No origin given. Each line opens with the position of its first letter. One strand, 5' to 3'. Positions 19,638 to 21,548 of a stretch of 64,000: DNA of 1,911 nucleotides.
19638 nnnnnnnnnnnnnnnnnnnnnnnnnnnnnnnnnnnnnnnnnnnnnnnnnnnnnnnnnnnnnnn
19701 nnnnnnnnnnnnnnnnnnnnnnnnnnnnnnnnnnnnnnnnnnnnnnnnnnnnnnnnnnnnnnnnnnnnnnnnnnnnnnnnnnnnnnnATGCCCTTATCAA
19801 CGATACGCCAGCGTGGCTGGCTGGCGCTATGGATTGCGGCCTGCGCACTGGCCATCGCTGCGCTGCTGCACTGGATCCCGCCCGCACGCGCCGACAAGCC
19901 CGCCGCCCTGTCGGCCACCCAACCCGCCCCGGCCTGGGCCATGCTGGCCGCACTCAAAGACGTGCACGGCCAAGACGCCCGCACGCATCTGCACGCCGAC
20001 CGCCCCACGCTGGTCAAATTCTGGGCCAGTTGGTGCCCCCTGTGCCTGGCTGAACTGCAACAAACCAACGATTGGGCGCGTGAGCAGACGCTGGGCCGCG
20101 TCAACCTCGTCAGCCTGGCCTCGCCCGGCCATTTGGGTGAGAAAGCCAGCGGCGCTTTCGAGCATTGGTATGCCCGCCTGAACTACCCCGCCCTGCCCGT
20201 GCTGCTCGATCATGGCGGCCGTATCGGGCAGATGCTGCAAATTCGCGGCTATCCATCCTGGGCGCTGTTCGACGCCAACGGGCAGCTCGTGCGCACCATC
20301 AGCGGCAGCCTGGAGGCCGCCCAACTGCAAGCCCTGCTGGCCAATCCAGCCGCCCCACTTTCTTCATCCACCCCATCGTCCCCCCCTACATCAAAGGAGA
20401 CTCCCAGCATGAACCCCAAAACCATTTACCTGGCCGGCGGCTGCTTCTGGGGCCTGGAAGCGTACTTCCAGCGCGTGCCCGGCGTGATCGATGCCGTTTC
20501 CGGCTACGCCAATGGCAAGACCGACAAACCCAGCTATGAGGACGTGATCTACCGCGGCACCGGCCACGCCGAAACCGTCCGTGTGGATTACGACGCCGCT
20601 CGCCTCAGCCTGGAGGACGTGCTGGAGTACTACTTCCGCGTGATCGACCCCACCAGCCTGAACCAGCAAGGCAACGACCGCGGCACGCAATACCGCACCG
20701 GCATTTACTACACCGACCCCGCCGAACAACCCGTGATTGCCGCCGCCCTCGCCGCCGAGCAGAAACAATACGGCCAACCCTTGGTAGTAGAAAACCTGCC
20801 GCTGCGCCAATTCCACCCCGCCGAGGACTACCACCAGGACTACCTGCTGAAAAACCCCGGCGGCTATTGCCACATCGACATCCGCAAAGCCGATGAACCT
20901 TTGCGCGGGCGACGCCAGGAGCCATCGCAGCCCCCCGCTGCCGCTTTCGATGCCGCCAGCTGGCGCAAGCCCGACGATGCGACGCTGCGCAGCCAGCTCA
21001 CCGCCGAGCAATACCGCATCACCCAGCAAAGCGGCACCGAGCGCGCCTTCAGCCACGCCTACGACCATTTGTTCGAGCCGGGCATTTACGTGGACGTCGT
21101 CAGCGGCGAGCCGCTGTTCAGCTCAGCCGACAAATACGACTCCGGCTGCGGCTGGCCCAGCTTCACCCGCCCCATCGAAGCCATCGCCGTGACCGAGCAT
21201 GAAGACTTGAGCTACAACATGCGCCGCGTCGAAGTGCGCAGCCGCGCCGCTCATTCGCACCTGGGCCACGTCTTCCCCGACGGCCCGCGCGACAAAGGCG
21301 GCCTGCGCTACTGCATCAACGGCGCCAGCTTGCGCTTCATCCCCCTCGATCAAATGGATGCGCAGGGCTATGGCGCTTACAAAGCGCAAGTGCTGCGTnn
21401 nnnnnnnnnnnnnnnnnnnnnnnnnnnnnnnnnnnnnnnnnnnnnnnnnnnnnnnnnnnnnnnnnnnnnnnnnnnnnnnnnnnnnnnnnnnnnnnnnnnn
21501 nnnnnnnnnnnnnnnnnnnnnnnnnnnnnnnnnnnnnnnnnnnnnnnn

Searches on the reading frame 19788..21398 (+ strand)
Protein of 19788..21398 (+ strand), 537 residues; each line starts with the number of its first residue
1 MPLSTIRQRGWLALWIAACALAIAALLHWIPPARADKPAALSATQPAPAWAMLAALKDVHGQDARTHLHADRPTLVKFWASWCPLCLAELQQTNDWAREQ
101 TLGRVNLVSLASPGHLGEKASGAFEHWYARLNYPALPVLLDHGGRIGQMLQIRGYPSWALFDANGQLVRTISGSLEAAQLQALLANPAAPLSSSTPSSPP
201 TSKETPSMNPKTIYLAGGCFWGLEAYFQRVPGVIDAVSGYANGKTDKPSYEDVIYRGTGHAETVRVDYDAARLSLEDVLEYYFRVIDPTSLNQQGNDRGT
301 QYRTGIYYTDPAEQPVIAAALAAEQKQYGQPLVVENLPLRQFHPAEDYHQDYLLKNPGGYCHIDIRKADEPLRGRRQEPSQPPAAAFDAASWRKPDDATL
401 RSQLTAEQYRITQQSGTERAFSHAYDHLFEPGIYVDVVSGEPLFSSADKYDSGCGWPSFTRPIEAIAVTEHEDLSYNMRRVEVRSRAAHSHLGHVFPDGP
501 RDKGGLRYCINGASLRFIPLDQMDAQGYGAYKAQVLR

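Call 90: search_protein_families(library=pfam, proteins=[window:19788-21398:+], max_evalue=0.00001)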
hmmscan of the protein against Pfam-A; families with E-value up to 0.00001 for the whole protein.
window:19788-21398:+ (537 aa): 4 families
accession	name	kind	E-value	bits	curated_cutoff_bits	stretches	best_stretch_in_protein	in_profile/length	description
PF01625.27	PMSR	-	3.9e-59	199.7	23.7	1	212-362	1-153/153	Peptide methionine sulfoxide reductase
PF01641.26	SelR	-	1.2e-46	157.9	24.9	1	404-519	1-116/116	SelR domain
PF08534.16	Redoxin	-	2.5e-08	34.3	26.6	1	46-176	5-137/148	Redoxin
PF00085.26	Thioredoxin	-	9.5e-06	26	23.5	0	69-87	15-34/103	Thioredoxin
